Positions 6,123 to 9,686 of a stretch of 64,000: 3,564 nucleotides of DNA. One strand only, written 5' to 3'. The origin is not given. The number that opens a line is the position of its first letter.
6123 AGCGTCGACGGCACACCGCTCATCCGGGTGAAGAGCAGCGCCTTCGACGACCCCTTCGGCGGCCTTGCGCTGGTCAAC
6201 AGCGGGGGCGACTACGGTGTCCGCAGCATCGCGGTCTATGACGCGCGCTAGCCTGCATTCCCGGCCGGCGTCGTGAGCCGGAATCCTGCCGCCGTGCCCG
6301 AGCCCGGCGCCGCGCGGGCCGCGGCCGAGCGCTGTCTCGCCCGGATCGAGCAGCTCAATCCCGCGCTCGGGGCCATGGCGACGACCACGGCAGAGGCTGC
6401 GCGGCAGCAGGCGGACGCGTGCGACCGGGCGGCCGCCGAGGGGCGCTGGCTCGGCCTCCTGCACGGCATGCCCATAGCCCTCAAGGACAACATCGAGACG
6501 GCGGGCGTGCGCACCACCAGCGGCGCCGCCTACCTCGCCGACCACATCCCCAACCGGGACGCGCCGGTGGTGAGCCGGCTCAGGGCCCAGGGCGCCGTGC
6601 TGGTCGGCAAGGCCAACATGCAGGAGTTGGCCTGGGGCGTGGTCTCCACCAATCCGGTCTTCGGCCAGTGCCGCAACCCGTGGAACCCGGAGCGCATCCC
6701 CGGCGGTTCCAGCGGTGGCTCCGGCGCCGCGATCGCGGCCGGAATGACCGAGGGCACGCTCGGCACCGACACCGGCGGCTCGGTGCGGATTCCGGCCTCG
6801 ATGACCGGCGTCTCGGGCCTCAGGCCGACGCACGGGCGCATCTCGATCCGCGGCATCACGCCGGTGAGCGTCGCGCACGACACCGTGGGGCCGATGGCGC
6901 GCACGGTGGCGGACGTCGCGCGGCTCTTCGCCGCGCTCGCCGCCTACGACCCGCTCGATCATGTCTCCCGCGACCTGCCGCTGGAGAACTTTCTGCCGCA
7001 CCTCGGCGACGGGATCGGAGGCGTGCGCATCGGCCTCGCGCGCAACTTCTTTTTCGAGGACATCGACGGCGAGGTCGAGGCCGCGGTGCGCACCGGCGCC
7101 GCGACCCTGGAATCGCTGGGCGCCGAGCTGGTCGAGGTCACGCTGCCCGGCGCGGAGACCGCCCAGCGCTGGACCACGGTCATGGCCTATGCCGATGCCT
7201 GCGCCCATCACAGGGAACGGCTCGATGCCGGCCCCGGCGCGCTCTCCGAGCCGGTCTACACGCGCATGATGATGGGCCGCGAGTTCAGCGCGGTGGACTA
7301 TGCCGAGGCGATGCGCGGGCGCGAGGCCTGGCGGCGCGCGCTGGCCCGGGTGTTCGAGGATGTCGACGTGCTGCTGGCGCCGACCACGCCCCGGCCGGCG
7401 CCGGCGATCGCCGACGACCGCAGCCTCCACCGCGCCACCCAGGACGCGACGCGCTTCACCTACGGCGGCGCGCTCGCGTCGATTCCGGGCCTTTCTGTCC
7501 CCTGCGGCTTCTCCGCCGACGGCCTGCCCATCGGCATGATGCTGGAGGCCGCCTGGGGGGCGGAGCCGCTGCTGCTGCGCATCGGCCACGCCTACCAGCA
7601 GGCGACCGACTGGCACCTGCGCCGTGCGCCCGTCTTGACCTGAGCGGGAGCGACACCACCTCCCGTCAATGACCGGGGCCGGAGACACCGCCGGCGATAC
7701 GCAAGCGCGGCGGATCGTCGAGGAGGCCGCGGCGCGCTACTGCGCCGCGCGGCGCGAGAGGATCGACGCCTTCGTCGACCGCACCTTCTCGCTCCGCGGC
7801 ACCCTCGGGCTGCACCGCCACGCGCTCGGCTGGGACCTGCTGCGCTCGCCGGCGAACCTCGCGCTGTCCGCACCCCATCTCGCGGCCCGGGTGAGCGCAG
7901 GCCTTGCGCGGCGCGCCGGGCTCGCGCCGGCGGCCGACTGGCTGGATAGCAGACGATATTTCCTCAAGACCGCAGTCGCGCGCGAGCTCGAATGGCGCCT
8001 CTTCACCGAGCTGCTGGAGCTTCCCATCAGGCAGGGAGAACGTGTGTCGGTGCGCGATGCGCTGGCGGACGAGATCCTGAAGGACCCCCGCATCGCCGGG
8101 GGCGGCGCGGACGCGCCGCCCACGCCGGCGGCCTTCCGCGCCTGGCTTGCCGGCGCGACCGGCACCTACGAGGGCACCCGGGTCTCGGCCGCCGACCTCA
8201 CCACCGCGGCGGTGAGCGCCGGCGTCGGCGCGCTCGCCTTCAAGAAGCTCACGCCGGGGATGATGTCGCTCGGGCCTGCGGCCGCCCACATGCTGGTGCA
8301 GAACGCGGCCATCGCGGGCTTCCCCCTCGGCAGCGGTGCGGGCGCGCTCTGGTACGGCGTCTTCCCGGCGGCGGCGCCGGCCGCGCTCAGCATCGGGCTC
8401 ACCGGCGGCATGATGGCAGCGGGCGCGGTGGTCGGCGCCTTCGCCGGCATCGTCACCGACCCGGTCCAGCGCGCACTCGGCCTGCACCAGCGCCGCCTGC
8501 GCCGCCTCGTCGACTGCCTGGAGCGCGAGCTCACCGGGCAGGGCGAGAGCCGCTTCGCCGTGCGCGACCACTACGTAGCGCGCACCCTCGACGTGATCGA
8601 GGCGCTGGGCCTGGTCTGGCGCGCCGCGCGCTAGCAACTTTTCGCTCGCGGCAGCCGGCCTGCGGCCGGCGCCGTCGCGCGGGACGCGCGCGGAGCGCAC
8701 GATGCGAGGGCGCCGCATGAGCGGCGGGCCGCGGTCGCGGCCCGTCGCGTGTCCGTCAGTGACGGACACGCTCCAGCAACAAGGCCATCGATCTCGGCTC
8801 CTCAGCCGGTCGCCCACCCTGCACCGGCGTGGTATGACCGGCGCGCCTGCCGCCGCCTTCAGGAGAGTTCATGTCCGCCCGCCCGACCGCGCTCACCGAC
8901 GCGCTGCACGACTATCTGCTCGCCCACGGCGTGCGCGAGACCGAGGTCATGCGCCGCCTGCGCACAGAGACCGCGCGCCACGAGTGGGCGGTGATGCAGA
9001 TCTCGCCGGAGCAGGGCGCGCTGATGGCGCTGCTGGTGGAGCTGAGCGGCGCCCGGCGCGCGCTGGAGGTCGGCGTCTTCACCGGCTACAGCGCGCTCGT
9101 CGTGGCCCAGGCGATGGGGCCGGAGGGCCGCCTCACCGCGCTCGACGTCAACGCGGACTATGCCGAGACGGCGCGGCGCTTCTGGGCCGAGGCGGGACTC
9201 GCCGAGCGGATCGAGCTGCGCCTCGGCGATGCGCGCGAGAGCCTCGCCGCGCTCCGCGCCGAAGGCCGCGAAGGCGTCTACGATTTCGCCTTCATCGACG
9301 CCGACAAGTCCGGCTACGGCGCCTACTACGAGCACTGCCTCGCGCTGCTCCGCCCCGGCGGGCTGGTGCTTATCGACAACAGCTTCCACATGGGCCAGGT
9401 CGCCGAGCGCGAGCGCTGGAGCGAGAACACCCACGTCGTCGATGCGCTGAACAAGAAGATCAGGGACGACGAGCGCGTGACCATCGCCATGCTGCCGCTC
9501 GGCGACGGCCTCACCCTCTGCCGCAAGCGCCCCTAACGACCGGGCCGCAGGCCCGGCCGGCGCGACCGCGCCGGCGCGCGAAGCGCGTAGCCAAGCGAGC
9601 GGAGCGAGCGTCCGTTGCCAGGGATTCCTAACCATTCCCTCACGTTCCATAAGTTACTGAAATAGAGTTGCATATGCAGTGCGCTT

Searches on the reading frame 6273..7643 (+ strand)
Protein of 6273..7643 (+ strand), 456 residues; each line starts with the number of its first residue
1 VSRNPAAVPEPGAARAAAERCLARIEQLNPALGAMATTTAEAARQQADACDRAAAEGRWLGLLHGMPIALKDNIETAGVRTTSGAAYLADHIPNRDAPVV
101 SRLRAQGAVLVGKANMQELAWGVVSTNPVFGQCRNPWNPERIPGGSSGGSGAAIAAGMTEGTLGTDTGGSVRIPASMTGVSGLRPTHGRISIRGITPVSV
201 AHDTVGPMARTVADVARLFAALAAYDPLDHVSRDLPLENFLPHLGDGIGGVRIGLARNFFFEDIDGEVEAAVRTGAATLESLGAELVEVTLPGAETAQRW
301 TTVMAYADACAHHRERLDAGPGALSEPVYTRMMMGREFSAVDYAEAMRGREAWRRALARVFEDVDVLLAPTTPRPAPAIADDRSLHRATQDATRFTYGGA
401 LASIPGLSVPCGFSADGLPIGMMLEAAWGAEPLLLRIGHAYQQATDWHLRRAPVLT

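Call 6: search_protein_families(library=pfam, proteins=[window:6273-7643:+], max_evalue=0.01)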
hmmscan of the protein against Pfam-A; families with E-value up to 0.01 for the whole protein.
window:6273-7643:+ (456 aa): 1 family
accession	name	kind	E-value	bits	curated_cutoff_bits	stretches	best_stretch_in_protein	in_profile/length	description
PF01425.27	Amidase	-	6.1e-114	381.9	27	1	18-435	3-445/445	Amidase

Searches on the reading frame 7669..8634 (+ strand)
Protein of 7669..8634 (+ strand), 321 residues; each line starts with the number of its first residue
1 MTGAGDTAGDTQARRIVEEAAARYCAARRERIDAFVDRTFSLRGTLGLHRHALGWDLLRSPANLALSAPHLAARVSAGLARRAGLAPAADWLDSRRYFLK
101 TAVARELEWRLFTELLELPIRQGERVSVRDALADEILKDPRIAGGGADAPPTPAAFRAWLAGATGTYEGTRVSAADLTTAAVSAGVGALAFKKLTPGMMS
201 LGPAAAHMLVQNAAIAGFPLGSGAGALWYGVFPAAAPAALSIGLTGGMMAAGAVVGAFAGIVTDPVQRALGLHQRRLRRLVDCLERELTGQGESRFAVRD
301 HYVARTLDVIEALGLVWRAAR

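Call 6: search_protein_families(library=pfam, proteins=[window:7669-8634:+], max_evalue=0.01)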
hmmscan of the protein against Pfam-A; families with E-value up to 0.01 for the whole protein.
window:7669-8634:+ (321 aa): 1 family
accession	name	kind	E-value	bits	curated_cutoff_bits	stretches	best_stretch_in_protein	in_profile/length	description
PF20340.3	DUF6635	-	8.4e-58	196.1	27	2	161-321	116-272/272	Family of unknown function (DUF6635)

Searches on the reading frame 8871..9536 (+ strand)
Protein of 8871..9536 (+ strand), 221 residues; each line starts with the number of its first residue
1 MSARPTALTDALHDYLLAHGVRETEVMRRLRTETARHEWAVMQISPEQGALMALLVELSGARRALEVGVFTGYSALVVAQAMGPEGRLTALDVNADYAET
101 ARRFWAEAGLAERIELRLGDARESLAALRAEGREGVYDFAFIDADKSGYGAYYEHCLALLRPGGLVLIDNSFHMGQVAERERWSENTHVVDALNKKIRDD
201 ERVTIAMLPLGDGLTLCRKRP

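Call 6: search_protein_families(library=pfam, proteins=[window:8871-9536:+], max_evalue=0.01)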
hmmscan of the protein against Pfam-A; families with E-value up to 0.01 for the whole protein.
window:8871-9536:+ (221 aa): 5 families
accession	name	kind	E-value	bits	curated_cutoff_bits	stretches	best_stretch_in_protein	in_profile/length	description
PF01596.23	Methyltransf_3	-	2.6e-67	226.6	22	1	20-219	4-203/204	O-methyltransferase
PF13578.12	Methyltransf_24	-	1.5e-17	64.8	26.3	1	65-170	1-104/105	Methyltransferase domain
PF13649.12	Methyltransf_25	-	2.1e-07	31.9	27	1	65-164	2-97/97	Methyltransferase domain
PF01135.25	PCMT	-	1.3e-06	28.7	20.3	1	46-149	59-150/210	Protein-L-isoaspartate(D-aspartate) O-methyltransferase (PCMT)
PF13847.12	Methyltransf_31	-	0.00034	20.8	27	1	61-186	4-125/145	Methyltransferase domain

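Call 50: find_homologous_proteins(query=window:8871-9536:+, max_evalue=1e-40)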
Query window:8871-9536:+ (221 aa): 7933 proteins with E <= 1e-40 among 8000 candidates; the best 120 are listed.
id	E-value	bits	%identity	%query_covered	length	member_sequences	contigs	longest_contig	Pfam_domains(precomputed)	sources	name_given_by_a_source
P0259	3.1e-140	483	100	100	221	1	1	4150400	PF13649.13,PF01596.24,PF01135.26,PF13578.13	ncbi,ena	-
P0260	5.1e-136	469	97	100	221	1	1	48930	PF13649.13,PF01596.24,PF01135.26,PF13578.13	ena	-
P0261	1.8e-133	461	96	100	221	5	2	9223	PF13649.13,PF01596.24,PF01135.26,PF13578.13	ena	-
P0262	5.6e-130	449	94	100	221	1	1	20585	PF13649.13,PF01596.24,PF01135.26,PF13578.13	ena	-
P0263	5.8e-127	439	90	100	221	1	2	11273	PF13649.13,PF01596.24,PF13578.13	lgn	-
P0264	3.5e-125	434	90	100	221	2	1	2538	PF13649.13,PF01596.24,PF13578.13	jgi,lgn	-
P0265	2.9e-123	427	87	100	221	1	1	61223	PF13649.13,PF01596.24,PF01135.26,PF13578.13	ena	-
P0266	2.1e-121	421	87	100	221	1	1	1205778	PF13649.13,PF01596.24,PF13578.13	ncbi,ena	-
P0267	9.0e-121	419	87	100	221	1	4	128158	PF13649.13,PF01596.24,PF13578.13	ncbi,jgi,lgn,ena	-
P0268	1.4e-120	418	86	100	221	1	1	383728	PF13649.13,PF01596.24,PF01135.26,PF13578.13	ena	-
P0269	6.5e-120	416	86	100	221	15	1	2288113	PF13649.13,PF01596.24,PF01135.26,PF13578.13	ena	-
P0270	7.9e-120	416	87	100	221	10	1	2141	PF13649.13,PF01596.24,PF13578.13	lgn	-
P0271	9.3e-119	413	86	100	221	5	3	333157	PF13649.13,PF01596.24,PF01135.26,PF13578.13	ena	-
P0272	1.5e-117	409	85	100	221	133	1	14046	PF13649.13,PF01596.24,PF13578.13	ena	-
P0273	1.6e-117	409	85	100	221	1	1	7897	PF13649.13,PF01596.24,PF13578.13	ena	-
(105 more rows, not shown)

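Call 51: find_encoding_contigs(protein=P0260, flank=10000, max_places=2)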
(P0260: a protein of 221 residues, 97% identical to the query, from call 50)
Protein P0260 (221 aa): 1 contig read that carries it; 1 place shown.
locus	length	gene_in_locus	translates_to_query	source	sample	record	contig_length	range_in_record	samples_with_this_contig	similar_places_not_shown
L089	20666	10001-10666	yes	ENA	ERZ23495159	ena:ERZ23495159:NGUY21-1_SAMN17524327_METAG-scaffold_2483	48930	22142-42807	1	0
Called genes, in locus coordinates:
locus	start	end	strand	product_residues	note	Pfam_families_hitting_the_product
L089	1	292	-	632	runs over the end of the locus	PF02538:Hydantoinase_B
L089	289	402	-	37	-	-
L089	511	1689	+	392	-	PF00155:Aminotran_1_2, PF01041:DegT_DnrJ_EryC1, PF01053:Cys_Met_Meta_PP (faint)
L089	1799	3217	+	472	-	PF02812:ELFV_dehydrog_N, PF00208:ELFV_dehydrog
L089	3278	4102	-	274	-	PF00106:adh_short, PF08659:KR, PF23441:SDR (weak), PF13561:adh_short_C2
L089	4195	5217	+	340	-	PF14226:DIOX_N, PF03171:2OG-FeII_Oxy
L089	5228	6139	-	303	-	PF05887:Trypan_PARP (weak), PF00691:OmpA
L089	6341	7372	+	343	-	-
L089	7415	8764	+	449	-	PF01425:Amidase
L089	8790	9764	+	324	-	PF20340:DUF6635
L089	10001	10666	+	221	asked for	PF01596:Methyltransf_3, PF01135:PCMT (weak), PF13578:Methyltransf_24, PF13649:Methyltransf_25 (weak)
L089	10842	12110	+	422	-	PF04389:Peptidase_M28 (weak), PF01546:Peptidase_M20, PF07687:M20_dimer (weak)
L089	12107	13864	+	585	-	PF01019:G_glu_transpept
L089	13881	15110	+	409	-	PF01979:Amidohydro_1, PF07969:Amidohydro_3 (weak)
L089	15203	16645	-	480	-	PF00270:DEAD, PF04851:ResIII, PF00271:Helicase_C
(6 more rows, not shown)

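Call 52: find_encoding_contigs(protein=P0266, flank=10000, max_places=2)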
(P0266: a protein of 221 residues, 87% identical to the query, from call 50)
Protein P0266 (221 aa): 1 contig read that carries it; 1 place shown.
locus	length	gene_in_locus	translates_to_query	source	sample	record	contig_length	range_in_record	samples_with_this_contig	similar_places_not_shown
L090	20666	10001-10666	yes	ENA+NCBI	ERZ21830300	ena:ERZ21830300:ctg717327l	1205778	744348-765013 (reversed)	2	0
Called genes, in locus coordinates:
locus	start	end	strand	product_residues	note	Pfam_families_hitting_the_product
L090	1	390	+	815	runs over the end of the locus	PF00890:FAD_binding_2 (weak), PF01266:DAO, PF07992:Pyr_redox_2 (faint), PF13450:NAD_binding_8 (weak), PF16350:FAO_M, PF01571:GCV_T, PF08669:GCV_T_C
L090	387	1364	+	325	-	PF01633:Choline_kinase, PF01636:APH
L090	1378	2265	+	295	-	PF12146:Hydrolase_4, PF00561:Abhydrolase_1, PF12697:Abhydrolase_6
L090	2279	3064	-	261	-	PF00106:adh_short, PF08659:KR, PF23441:SDR, PF01370:Epimerase (weak), PF13561:adh_short_C2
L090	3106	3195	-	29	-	-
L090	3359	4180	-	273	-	PF00106:adh_short, PF08659:KR, PF23441:SDR (weak), PF13561:adh_short_C2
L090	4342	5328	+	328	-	PF14226:DIOX_N, PF03171:2OG-FeII_Oxy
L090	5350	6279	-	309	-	PF05887:Trypan_PARP (weak), PF00691:OmpA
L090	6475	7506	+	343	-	-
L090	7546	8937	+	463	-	PF01425:Amidase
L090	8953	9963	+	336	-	PF20340:DUF6635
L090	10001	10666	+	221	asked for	PF01596:Methyltransf_3, PF13578:Methyltransf_24, PF13649:Methyltransf_25 (weak)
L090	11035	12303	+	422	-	PF04389:Peptidase_M28 (weak), PF01546:Peptidase_M20, PF07687:M20_dimer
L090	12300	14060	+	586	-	PF01019:G_glu_transpept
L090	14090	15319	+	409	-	PF01979:Amidohydro_1, PF07969:Amidohydro_3 (weak)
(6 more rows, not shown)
